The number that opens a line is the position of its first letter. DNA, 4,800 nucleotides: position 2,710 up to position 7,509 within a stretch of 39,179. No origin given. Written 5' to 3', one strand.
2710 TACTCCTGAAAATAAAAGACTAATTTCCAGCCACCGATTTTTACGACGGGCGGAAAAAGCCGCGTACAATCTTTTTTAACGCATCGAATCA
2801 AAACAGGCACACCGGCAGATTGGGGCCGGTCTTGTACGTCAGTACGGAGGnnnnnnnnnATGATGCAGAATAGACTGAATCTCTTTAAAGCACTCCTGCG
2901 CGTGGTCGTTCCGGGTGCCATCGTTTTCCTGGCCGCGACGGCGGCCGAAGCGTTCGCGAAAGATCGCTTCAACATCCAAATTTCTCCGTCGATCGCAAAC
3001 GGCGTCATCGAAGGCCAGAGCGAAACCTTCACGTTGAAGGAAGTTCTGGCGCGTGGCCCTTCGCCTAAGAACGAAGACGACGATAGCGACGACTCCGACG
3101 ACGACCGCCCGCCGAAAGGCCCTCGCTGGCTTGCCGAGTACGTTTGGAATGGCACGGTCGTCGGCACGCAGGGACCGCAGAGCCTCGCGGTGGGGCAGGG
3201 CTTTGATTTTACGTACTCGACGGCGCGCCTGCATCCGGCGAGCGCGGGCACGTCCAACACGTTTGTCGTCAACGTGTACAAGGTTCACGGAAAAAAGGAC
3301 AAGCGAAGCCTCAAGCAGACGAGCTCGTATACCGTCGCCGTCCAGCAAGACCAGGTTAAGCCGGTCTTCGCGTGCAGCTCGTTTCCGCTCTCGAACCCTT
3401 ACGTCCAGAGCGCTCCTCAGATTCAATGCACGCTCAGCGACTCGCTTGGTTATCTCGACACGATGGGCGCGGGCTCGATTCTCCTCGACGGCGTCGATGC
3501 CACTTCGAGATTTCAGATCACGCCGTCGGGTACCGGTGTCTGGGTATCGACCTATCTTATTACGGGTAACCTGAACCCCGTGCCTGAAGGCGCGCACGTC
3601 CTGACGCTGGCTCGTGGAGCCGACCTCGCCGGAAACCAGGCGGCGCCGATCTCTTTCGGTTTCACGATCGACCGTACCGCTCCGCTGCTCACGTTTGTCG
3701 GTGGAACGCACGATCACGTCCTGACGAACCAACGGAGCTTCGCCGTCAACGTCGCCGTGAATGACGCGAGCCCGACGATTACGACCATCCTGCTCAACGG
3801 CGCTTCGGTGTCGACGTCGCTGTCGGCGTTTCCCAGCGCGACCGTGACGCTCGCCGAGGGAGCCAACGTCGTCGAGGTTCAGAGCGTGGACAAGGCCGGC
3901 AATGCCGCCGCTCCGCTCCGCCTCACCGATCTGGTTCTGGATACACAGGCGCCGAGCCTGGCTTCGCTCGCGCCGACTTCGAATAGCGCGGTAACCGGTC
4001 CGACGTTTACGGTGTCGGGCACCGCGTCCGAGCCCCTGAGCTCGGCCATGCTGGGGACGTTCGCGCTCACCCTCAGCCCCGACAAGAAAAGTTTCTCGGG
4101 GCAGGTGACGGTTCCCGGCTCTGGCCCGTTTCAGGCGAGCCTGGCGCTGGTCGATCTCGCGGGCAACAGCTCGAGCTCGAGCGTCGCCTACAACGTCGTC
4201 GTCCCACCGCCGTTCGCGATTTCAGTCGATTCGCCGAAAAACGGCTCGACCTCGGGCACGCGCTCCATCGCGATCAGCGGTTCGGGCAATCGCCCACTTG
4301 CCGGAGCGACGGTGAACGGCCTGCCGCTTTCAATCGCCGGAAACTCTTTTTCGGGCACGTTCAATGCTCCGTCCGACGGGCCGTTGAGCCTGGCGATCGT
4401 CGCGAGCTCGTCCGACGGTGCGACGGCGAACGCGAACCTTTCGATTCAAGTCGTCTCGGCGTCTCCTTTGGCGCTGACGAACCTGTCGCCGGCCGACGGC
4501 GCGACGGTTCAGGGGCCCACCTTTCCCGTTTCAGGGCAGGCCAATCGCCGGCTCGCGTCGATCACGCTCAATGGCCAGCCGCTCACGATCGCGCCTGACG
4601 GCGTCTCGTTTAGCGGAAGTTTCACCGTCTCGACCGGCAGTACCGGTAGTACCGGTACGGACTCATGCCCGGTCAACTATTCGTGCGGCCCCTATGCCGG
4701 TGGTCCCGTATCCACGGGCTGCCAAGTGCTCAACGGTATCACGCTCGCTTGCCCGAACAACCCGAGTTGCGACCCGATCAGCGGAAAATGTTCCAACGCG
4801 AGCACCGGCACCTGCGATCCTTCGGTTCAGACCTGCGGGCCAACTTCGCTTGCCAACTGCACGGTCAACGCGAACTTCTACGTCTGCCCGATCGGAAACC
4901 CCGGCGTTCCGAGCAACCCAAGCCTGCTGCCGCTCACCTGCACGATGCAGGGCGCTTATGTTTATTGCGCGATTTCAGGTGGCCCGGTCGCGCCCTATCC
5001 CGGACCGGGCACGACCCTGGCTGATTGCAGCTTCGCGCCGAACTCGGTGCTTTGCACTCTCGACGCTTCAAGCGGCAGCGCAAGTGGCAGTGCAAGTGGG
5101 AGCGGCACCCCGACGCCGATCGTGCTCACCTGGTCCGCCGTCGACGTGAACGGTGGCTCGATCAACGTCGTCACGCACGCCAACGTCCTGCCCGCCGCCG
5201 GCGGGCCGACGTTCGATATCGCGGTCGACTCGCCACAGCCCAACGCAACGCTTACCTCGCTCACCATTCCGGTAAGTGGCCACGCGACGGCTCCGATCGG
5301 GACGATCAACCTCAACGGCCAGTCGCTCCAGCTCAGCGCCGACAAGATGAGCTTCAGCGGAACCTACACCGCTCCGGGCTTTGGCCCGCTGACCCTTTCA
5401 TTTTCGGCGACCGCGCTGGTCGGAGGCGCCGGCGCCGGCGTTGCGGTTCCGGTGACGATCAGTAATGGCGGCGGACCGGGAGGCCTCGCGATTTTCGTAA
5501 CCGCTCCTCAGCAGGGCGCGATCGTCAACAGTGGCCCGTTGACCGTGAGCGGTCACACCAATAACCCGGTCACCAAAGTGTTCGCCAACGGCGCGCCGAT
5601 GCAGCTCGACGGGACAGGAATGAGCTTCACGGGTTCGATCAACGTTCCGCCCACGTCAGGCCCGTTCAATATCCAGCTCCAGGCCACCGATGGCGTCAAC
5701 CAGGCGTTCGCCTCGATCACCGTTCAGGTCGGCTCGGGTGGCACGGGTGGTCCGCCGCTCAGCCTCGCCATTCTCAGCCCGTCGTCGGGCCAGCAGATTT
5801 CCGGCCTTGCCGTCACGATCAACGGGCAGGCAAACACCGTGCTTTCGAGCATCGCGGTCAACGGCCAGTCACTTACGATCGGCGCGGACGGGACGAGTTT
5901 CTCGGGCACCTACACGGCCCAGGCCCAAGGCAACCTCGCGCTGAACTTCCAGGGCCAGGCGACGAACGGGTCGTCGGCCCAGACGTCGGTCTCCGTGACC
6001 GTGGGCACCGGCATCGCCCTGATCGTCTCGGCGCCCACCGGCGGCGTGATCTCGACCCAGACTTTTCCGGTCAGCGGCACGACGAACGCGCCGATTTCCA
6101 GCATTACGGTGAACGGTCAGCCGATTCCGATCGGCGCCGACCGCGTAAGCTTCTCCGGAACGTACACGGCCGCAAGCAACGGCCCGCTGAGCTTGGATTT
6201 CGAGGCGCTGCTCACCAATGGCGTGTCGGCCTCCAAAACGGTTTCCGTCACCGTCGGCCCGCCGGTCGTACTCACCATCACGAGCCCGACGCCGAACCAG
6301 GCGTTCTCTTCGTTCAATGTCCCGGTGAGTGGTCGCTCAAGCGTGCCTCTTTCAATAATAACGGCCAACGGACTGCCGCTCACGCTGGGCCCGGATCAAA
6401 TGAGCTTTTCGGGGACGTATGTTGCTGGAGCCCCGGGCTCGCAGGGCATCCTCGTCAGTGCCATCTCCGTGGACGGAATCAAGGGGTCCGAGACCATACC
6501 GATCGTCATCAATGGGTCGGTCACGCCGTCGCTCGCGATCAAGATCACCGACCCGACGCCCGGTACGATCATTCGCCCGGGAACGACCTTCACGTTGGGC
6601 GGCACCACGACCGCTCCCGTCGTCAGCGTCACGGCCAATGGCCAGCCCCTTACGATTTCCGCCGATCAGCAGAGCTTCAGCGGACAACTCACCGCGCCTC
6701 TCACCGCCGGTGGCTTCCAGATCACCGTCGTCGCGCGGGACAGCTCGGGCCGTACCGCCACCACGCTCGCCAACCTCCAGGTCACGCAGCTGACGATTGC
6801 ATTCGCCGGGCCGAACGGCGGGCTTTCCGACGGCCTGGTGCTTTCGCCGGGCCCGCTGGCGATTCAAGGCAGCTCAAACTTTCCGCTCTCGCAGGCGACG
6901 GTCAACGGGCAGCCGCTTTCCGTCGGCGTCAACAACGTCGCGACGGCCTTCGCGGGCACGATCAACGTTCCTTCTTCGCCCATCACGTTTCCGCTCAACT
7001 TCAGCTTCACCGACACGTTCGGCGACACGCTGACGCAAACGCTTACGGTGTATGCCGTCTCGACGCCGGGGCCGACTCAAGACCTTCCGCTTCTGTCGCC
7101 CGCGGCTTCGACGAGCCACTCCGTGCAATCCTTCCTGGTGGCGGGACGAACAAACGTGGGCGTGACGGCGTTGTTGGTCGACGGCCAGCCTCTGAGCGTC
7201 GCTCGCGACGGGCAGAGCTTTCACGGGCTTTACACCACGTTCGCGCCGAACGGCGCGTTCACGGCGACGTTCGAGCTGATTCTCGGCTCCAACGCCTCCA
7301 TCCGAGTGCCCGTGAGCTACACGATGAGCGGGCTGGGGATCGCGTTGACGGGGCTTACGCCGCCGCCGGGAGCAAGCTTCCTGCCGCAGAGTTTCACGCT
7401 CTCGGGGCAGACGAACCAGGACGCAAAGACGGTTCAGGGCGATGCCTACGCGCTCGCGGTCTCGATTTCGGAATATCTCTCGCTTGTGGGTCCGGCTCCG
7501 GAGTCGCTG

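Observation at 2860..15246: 4,100-aa bacterial RHS protein with a teneurin-like domain order on a ~16-module Ig stalk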

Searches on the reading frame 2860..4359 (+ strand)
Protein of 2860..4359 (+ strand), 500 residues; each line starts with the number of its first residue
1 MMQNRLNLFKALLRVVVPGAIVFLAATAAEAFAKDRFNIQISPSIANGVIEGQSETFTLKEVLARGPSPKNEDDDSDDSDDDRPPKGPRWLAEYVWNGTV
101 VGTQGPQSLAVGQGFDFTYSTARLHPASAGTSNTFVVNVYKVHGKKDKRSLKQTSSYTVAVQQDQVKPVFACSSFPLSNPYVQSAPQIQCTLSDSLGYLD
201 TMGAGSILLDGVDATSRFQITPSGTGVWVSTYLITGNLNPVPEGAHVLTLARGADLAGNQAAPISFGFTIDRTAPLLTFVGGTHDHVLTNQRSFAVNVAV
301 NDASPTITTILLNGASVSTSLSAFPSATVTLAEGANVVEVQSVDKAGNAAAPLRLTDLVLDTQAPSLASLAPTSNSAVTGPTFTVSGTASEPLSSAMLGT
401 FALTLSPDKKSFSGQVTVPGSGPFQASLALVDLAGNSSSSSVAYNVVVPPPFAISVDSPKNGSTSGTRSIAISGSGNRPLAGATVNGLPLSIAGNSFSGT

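Call 8: search_protein_families(library=pfam, proteins=[window:2860-4359:+], max_evalue=1)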
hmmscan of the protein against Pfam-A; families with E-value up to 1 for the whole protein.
window:2860-4359:+ (500 aa): 8 families
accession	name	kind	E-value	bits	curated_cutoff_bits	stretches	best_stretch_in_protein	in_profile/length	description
PF09136.16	Glucodextran_B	-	3.4e-11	43.4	27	1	283-350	8-73/83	Glucodextranase, domain B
PF19077.6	Big_13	-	2.9e-07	31.3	27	1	294-362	39-102/102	Bacterial Ig-like domain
PF13750.12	Big_3_3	-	0.00098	19.3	27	1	232-319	3-93/157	Bacterial Ig-like domain (group 3)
PF24088.1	DUF7373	-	0.013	15.8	27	1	316-377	127-187/193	Domain of unknown function (DUF7373) N-terminal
PF21060.3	Reovirus_L2_6th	-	0.033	15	27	0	217-249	65-96/98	Reovirus core-spike protein lambda-2 (L2), 6th domain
PF15143.11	DUF4575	-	0.049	14.3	27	0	183-270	36-126/129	Domain of unknown function (DUF4575)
PF07452.17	CHRD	-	0.2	13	24.1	0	388-450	8-70/117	CHRD domain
PF12733.13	Cadherin-like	-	0.32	11.9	24.2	1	295-347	28-76/89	Cadherin-like beta sandwich domain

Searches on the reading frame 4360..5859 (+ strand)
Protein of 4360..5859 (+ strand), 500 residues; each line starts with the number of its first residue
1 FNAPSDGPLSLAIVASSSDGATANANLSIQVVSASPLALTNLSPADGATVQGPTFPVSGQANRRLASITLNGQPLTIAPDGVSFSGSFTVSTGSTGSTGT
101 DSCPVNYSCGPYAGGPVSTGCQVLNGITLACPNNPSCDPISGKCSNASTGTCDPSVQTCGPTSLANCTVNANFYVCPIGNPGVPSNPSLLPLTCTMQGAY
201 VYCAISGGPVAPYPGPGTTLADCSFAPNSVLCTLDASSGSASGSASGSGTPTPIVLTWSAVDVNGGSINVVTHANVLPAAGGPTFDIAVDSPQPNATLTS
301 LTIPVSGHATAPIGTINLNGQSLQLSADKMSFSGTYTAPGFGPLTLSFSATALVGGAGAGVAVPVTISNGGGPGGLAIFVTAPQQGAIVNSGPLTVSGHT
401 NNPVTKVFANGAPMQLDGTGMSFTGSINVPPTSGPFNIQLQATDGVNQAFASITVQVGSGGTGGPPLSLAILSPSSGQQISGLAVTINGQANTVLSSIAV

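Call 8: search_protein_families(library=pfam, proteins=[window:4360-5859:+], max_evalue=1)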
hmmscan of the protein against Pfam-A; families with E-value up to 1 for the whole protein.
window:4360-5859:+ (500 aa): 4 families
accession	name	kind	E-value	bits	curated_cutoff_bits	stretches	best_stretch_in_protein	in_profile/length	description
PF09136.16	Glucodextran_B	-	3.9e-10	40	27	2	39-94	3-58/83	Glucodextranase, domain B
PF10648.15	Gmad2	-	2.9e-06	27.9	25.7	1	378-401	2-24/86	Immunoglobulin-like domain of bacterial spore germination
PF13944.12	Calycin_like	-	0.01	16.6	30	0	402-461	48-112/124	Calycin-like beta-barrel domain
PF09866.14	DUF2093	-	0.19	11.5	25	1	197-210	4-17/42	Uncharacterized protein conserved in bacteria (DUF2093)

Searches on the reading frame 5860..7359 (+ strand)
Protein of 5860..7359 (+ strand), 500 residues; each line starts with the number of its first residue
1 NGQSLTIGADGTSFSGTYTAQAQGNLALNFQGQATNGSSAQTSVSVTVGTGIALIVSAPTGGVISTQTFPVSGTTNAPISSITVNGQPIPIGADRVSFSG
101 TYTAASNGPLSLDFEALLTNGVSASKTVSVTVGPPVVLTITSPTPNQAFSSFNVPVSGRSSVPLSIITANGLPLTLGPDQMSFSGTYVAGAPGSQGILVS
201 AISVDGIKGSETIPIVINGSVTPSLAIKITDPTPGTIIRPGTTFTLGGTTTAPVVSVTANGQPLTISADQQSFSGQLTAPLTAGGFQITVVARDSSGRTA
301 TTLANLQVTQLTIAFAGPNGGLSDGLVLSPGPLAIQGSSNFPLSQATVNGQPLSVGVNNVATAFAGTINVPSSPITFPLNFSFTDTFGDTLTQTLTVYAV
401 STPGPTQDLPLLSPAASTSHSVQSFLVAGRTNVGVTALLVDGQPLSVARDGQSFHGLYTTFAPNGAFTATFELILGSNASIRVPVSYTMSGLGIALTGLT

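Call 8: search_protein_families(library=pfam, proteins=[window:5860-7359:+], max_evalue=1)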
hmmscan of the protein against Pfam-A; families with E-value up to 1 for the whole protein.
window:5860-7359:+ (500 aa): 4 families
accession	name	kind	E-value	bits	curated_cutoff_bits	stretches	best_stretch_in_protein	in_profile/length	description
PF09136.16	Glucodextran_B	-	2.2e-08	34.4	27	2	227-305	3-78/83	Glucodextranase, domain B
PF19077.6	Big_13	-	0.0056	17.6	27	1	243-308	30-98/102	Bacterial Ig-like domain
PF08191.17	LRR_adjacent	-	0.074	13.7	21.8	0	262-282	37-57/57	LRR adjacent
PF14787.11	zf-CCHC_5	-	0.27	11.4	27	0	344-354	20-30/36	GAG-polyprotein viral zinc-finger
